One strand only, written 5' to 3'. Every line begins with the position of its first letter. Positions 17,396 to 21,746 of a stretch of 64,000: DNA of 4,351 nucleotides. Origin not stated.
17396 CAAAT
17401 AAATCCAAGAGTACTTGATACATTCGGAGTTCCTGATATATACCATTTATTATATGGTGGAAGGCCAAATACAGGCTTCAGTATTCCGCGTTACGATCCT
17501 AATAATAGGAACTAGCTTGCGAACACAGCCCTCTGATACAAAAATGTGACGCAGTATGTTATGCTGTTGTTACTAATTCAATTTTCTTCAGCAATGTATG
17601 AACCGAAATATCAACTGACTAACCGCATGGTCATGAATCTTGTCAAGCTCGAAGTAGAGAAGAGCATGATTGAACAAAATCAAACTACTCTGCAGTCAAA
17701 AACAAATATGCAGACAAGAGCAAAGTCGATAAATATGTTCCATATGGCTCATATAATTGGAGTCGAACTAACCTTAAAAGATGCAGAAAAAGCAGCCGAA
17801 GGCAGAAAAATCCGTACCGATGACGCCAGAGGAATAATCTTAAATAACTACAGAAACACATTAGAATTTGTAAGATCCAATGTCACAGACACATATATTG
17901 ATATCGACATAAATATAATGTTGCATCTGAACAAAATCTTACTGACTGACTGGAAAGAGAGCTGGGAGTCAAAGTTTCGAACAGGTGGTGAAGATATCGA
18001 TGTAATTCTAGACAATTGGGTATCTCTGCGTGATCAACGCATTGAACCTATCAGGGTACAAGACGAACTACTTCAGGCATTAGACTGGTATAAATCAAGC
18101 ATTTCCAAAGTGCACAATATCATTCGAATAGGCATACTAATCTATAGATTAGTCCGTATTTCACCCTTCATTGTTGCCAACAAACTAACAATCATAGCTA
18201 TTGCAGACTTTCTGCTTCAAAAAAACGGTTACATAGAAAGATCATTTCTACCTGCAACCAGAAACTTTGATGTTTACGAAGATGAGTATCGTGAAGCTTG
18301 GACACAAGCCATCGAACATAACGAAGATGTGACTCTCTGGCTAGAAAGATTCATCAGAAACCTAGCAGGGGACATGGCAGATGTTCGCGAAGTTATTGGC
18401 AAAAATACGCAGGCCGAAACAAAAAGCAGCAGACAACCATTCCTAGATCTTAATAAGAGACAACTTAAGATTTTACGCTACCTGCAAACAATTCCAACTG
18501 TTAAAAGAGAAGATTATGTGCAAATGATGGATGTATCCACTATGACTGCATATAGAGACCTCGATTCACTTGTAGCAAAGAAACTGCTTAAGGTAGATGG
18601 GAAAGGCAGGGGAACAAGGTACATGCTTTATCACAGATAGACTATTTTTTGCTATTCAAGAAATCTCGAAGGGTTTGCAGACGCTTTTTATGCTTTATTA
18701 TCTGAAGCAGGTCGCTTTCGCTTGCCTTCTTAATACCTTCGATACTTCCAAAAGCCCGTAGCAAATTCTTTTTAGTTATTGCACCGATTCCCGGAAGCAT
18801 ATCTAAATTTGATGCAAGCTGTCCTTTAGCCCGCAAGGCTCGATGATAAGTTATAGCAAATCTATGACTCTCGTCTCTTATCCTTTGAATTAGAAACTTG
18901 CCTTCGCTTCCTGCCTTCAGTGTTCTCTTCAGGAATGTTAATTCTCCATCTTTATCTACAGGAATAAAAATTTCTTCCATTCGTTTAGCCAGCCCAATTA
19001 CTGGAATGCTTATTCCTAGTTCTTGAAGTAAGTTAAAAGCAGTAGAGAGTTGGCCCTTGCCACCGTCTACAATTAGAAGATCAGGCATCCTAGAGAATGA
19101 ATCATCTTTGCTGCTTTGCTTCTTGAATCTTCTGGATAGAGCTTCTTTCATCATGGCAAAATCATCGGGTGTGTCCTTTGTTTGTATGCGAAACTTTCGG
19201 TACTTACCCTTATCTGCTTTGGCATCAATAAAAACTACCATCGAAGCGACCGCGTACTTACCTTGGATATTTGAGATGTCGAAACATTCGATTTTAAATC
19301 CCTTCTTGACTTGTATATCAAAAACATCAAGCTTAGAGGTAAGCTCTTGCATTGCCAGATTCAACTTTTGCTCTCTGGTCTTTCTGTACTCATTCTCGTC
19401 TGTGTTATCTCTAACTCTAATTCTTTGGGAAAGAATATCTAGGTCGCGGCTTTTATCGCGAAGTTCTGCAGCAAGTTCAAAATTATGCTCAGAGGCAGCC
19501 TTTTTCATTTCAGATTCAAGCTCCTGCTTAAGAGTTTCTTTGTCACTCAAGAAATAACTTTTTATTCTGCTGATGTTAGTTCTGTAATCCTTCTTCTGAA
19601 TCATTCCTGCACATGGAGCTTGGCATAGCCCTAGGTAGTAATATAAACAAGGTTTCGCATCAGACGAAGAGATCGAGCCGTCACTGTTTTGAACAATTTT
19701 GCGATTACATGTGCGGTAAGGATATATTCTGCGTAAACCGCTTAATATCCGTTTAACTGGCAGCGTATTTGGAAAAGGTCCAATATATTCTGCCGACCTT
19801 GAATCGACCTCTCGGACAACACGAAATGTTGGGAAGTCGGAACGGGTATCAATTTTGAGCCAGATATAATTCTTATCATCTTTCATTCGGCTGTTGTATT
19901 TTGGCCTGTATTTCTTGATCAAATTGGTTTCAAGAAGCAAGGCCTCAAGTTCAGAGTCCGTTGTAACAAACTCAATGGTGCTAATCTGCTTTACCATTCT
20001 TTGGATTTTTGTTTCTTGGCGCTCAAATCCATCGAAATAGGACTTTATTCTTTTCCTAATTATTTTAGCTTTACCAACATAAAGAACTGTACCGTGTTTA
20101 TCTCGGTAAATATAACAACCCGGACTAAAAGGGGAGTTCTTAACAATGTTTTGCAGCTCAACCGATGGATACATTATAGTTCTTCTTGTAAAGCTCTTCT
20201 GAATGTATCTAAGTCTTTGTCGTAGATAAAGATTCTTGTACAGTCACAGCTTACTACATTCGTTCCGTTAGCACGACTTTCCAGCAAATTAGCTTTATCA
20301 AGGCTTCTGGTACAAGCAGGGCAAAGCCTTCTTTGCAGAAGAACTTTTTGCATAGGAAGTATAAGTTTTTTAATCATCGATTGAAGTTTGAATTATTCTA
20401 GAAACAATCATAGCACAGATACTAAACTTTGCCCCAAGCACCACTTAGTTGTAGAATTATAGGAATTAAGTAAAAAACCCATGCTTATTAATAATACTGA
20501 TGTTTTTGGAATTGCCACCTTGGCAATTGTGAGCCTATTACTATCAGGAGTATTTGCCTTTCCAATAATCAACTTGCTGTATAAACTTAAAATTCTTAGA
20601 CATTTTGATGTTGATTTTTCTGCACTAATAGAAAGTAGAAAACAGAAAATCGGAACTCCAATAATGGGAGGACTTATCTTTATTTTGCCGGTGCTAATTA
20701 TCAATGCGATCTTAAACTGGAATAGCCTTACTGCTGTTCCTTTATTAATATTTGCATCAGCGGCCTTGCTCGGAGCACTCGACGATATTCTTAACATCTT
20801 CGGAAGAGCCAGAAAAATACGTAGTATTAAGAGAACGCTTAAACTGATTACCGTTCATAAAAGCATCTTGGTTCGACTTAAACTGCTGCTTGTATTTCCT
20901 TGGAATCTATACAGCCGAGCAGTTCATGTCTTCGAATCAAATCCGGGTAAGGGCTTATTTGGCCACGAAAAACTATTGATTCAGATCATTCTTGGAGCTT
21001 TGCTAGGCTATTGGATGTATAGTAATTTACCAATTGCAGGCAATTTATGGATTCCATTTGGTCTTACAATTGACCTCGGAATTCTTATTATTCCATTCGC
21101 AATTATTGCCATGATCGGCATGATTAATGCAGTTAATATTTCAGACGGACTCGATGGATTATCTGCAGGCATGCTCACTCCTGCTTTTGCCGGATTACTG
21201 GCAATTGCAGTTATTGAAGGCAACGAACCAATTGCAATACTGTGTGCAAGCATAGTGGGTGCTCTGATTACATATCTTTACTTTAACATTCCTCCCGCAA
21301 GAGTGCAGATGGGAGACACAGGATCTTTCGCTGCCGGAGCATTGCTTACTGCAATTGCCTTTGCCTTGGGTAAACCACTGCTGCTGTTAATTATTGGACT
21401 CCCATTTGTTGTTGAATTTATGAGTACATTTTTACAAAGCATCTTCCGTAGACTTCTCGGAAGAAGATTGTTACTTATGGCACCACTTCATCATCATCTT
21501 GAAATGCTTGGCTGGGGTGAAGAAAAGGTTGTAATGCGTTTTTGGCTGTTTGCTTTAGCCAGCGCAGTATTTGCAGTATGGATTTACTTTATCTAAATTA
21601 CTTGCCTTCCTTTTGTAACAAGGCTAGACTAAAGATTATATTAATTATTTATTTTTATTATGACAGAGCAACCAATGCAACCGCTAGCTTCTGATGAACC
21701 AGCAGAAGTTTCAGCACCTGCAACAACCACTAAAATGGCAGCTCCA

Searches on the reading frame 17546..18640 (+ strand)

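Call 69: search_protein_families(library=pfam, proteins=[window:17546-18640:+], max_evalue=0.001)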
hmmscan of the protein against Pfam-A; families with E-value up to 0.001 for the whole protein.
window:17546-18640:+ (364 aa): 2 families
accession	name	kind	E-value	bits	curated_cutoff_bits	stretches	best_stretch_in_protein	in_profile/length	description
PF08220.18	HTH_DeoR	-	4.2e-05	23.7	21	1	305-348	1-44/57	DeoR-like helix-turn-helix domain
PF02661.23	Fic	-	0.00018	22.7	24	1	121-224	3-93/93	Fic/DOC family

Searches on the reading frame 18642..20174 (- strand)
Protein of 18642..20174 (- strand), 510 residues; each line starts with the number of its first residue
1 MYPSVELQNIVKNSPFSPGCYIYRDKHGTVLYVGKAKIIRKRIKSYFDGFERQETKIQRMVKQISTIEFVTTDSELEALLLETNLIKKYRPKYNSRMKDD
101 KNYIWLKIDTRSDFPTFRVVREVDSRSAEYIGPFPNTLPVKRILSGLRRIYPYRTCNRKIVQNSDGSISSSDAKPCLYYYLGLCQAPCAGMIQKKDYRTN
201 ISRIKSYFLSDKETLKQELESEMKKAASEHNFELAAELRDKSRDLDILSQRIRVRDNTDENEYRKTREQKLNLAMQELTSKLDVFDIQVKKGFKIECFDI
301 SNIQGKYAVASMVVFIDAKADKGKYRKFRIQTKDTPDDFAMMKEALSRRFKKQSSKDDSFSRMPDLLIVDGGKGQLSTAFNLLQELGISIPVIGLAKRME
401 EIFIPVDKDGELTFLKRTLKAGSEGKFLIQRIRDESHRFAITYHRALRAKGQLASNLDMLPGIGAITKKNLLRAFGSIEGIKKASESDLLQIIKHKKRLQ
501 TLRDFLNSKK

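Call 54: find_related_loci(query=window:18642-20174:-, collection=genome_contigs, flank=10000)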
Query window:18642-20174:- (510 aa) in genome_contigs; peptide patterns used: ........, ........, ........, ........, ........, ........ (x = any residue, [..] = any of these).
121 stretches matched a pattern; 26 encode a relative of the query (tblastn E <= 1e-3); 26 distinct loci.
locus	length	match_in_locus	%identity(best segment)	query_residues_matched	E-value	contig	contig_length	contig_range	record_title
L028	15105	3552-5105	61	1-506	0e+0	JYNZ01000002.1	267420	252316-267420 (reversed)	MAG: candidate division WS6 bacterium OLB20 TR69_WS6001CONTIG000002, whole genome shotgun sequence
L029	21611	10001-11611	48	1-506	1e-170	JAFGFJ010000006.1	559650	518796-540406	MAG: Candidatus Dojkabacteria bacterium isolate Zod_Metabat.1309 k87_7064062, whole genome shotgun sequence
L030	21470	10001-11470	42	6-450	6e-116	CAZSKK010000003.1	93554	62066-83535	MAG TPA_asm: uncultured Candidatus Saccharibacteria bacterium isolate binchicken_co130_48 genome assembly, contig: NODE_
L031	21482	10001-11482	42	4-451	1e-115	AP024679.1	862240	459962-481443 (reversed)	MAG: Candidatus Dojkabacteria bacterium KatS3mg085 DNA, complete genome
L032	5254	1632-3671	38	15-448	5e-52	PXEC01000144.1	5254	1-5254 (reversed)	MAG: Candidatus Peregrinibacteria bacterium isolate T3Sed10_362m T3-Sed10-C44844, whole genome shotgun sequence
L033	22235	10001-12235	38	7-500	8e-52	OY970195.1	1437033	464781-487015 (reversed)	MAG: Candidatus Peregrinibacteria bacterium isolate MFD02416.bin.c.20 genome assembly, chromosome: 1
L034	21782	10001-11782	36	7-492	2e-51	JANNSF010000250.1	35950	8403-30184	MAG: bacterium isolate SOY_31_metabat_245 SOY_31_k141_780906, whole genome shotgun sequence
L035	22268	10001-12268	37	7-497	8e-50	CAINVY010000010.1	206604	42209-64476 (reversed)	uncultured Candidatus Peregrinibacteria bacterium isolate AlinenLipids_bin-5541 genome assembly, contig: bin-5541:10/13,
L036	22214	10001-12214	37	7-496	1e-49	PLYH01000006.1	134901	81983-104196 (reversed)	MAG: Candidatus Peregrinibacteria bacterium isolate palsa_1335 73.20120700_P3D.295_contig_42800, whole genome shotgun se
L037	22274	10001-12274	36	7-500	9e-49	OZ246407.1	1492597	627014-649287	MAG: uncultured Candidatus Peribacteria bacterium isolate ERP124720_co1_61 genome assembly, chromosome: 1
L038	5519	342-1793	37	7-350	3e-48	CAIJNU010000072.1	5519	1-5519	uncultured Candidatus Peregrinibacteria bacterium isolate AlinenLipids_bin-9222 genome assembly, contig: bin-9222:072/12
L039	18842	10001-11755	35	13-489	2e-54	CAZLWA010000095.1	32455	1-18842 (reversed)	MAG TPA_asm: uncultured Bacteroidota bacterium isolate binchicken_co165_173 genome assembly, contig: k141_1033912, whole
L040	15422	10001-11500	31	7-351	3e-47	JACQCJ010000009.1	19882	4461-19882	MAG: Candidatus Peregrinibacteria bacterium isolate NC_groundwater_965_Pr1_S-0.2um_56_77 Montesol18-Sp2_coassembly_scaff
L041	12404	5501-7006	33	7-351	2e-46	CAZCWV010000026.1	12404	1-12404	MAG TPA_asm: uncultured Candidatus Peribacteria bacterium isolate SRP062349_co5_165 genome assembly, contig: NODE_2044_l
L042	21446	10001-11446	35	7-351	6e-46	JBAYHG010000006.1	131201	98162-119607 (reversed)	MAG: Candidatus Peribacteraceae bacterium isolate SO_2016_GW1_144 scaffold00303_OW334_2016, whole genome shotgun sequenc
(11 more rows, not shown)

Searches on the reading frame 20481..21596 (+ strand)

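Call 18: search_protein_families(library=pfam, proteins=[window:20481-21596:+], max_evalue=0.001)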
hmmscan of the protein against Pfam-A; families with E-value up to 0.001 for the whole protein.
window:20481-21596:+ (371 aa): 1 family
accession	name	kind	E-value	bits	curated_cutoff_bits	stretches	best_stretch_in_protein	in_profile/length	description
PF00953.26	Glycos_transf_4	-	2.8e-26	92.8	27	1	162-295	26-158/160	Glycosyl transferase family 4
